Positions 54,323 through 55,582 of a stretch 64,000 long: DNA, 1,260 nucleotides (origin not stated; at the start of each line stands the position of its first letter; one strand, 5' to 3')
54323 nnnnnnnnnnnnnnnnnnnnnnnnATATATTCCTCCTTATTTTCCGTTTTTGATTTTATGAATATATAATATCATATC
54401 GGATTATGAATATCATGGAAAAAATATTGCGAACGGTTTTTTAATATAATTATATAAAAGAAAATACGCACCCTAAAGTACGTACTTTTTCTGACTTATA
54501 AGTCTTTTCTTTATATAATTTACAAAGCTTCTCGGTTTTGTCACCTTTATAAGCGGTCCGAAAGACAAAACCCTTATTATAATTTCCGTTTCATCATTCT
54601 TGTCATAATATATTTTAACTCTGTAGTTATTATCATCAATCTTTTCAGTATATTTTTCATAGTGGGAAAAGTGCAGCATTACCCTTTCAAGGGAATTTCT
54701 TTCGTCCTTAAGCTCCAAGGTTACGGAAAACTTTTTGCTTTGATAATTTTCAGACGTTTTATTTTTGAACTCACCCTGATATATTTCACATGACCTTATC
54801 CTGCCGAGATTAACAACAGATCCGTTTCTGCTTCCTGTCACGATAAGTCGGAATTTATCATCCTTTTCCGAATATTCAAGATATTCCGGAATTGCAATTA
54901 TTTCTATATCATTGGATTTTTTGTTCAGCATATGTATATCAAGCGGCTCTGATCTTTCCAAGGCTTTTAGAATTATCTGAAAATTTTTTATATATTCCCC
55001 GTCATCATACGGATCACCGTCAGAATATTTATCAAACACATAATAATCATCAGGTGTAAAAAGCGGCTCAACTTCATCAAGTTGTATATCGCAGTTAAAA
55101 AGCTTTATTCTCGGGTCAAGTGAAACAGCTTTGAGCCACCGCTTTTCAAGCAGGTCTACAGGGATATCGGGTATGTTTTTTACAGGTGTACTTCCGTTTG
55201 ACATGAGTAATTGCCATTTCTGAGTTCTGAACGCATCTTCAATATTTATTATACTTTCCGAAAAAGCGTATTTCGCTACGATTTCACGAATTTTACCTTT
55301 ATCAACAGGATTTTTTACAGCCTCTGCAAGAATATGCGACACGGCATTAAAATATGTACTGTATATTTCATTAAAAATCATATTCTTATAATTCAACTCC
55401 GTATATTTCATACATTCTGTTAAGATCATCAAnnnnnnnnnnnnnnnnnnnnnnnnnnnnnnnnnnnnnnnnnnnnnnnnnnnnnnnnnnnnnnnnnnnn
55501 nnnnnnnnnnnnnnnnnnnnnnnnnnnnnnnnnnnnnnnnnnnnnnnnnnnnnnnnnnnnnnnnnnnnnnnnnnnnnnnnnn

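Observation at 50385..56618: A pair of WYL-domain regulator-like genes is joined co-directionally to the Hen1-Pnkp RNA repair cassette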

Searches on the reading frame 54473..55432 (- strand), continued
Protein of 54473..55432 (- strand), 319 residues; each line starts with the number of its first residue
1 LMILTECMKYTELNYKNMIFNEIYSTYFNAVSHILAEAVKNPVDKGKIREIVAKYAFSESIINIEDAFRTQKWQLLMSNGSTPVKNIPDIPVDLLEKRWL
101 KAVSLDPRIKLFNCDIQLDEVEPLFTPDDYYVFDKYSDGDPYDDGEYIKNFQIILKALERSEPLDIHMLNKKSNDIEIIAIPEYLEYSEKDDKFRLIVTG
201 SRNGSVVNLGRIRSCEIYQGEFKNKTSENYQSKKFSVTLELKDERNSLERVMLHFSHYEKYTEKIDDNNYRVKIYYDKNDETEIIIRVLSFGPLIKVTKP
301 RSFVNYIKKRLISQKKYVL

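Call 66: fold_search(model_id=the predicted structure, library=pdb)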
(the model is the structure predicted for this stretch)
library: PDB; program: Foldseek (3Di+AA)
matches with E <= 10: 1398; with E <= 0.001: 28
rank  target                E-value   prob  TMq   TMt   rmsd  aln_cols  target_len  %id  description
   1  9fnd_X                7.1e-07  1.00  0.30  0.29  18.4       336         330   11  Transcriptional activator PafBC bound to mycobacterial RNA polymerase (released 2025-02-12)
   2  6sj9_A                8.0e-07  1.00  0.25  0.14  17.9       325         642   14  Proteasome accessory factor B/C (PafBC) of Arthrobacter aurescens (released 2019-10-16)
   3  6sj9_B                2.3e-06  1.00  0.23  0.12  16.9       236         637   15  Proteasome accessory factor B/C (PafBC) of Arthrobacter aurescens (released 2019-10-16)
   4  7tzv_A                2.6e-06  1.00  0.37  0.53   7.0       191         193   12  Structure of DriD C-domain bound to 9mer ssDNA (released 2022-06-01)
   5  8tpk_A                2.6e-06  1.00  0.37  0.36  14.0       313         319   10  P6522 crystal form of C. crescentus DriD-ssDNA-DNA complex (released 2023-11-29)
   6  9cu3_B                3.4e-06  1.00  0.37  0.53   6.9       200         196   11  Allosteric mechanism of DriD transcription activator (released 2025-04-23)
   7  8tp8_A                3.6e-06  1.00  0.40  0.37  12.9       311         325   12  Structure of the C. crescentus WYL-activator, DriD, bound to ssDNA and cognate DNA (released 2023-11-29)
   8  9pfv_Q                4.6e-06  1.00  0.39  0.37  11.0       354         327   10  The cryo-EM structure of C. crescentus DriD-ssDNA-RNAP-Sigma73-CCNA_03891/CCNA_01149 promoter transcription activation (released 2026-02-25)
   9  9cu3_A                4.9e-06  1.00  0.39  0.53   6.6       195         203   11  Allosteric mechanism of DriD transcription activator (released 2025-04-23)
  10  8tpk_B                5.5e-06  1.00  0.40  0.38  11.0       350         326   10  P6522 crystal form of C. crescentus DriD-ssDNA-DNA complex (released 2023-11-29)
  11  8tp8_D                7.3e-06  1.00  0.37  0.35  14.2       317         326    9  Structure of the C. crescentus WYL-activator, DriD, bound to ssDNA and cognate DNA (released 2023-11-29)
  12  9pfq_Q                7.8e-06  1.00  0.38  0.35  11.2       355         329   10  The cryo-EM structure of C. crescentus DriD-ssDNA-RNAP-Sigma73-bapE promoter transcription activation complex (released 2026-02-25)
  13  9fnd_Y                1.0e-05  1.00  0.31  0.30  13.0       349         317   12  Transcriptional activator PafBC bound to mycobacterial RNA polymerase (released 2025-02-12)
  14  7tzv_M                1.7e-05  1.00  0.36  0.52   6.7       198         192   12  Structure of DriD C-domain bound to 9mer ssDNA (released 2022-06-01)
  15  8tp8_B                2.7e-05  1.00  0.37  0.35   6.4       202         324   11  Structure of the C. crescentus WYL-activator, DriD, bound to ssDNA and cognate DNA (released 2023-11-29)
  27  6oaw_B                4.1e-04  1.00  0.40  0.32   6.0       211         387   10  Crystal structure of a CRISPR Cas-related protein (released 2019-04-10)
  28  6oaw_A                7.4e-04  1.00  0.26  0.22   9.8       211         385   10  Crystal structure of a CRISPR Cas-related protein (released 2019-04-10)
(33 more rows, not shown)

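Call 84: find_related_loci(query=A4, collection=viral_contigs, flank=8000)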
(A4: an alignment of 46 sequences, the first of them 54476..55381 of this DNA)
Query A4 (302 aa) in viral_contigs; peptide patterns used: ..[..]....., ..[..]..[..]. (x = any residue, [..] = any of these).
70 stretches matched a pattern; 2 encode a relative of the query (tblastn E <= 1e-3); 2 distinct loci.
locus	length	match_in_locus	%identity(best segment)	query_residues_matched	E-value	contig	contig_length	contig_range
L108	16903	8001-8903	44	1-301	5e-87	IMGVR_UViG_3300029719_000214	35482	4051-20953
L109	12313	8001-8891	45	1-298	3e-85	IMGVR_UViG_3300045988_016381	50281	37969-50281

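Call 92: search_protein_families(library=pfam, proteins=[L036:5694-6842:+, L036:6826-7206:+, L036:4882-5697:+, L036:4144-4878:+], max_evalue=0.01)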
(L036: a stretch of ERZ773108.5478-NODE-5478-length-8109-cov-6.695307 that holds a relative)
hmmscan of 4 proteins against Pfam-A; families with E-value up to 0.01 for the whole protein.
L036:5694-6842:+ (382 aa): 4 families
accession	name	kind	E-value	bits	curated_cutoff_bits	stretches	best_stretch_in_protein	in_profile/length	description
PF02670.22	DXP_reductoisom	-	1.8e-42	145.5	21.7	1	6-131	1-129/129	1-deoxy-D-xylulose 5-phosphate reductoisomerase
PF13288.12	DXPR_C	-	9e-42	142.4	27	1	260-376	1-114/115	DXP reductoisomerase C-terminal domain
PF08436.17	DXP_redisom_C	-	2.2e-41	140.3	26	1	145-228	1-84/84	1-deoxy-D-xylulose 5-phosphate reductoisomerase C-terminal domain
PF01118.30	Semialdhyde_dh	-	0.0028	18.5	26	0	5-52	1-46/121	Semialdehyde dehydrogenase, NAD binding domain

L036:6826-7206:+ (126 aa): 2 families
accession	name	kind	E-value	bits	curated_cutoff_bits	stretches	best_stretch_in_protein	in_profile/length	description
PF02163.28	Peptidase_M50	-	2.1e-15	57.1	27.2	1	14-59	2-47/221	Peptidase family M50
PF02016.21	Peptidase_S66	-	4.1e-07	30.6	25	1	60-116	1-60/121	LD-carboxypeptidase N-terminal domain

L036:4882-5697:+ (271 aa): 1 family
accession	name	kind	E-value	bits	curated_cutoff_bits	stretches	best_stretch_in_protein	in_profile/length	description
PF01148.25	CTP_transf_1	-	6.7e-58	197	24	1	3-264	2-263/264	Cytidylyltransferase family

L036:4144-4878:+ (244 aa): 1 family
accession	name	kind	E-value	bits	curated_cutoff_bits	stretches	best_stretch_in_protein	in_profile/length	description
PF01255.24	Prenyltransf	-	2.6e-87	292.4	27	1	19-239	1-219/219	Putative undecaprenyl diphosphate synthase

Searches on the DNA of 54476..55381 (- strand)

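Call 74: search_rna_families(sources=[L074, L096, L049, L099, L017, L061, L067, L020], threshold=gathering)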
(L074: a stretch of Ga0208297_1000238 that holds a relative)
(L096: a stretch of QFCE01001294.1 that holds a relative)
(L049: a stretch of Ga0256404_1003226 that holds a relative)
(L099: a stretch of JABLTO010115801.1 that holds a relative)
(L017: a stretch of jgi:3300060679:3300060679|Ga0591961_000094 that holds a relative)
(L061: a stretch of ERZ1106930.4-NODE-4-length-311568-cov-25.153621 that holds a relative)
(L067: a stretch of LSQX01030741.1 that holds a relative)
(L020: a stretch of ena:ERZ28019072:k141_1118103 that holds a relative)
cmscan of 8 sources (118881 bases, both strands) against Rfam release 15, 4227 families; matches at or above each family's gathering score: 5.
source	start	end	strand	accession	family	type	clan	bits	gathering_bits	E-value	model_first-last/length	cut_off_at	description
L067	1476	1581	-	RF00059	TPP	Cis-reg; riboswitch;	-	66.3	54.3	1.5e-10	1-105/105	no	TPP riboswitch aptamer (THI element)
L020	11435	11521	+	RF00162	SAM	Cis-reg; riboswitch;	CL00012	60.6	44.4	2.7e-11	1-108/108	no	SAM riboswitch aptamer (S box leader)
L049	9714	9785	+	RF00005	tRNA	Gene; tRNA;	CL00001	56.4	29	3.2e-09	1-71/71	no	tRNA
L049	5298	5386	+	RF00162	SAM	Cis-reg; riboswitch;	CL00012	51.6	44.4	1.1e-08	1-108/108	no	SAM riboswitch aptamer (S box leader)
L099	3080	3142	+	RF00005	tRNA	Gene; tRNA;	CL00001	36.5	29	0.00096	5-66/71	no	tRNA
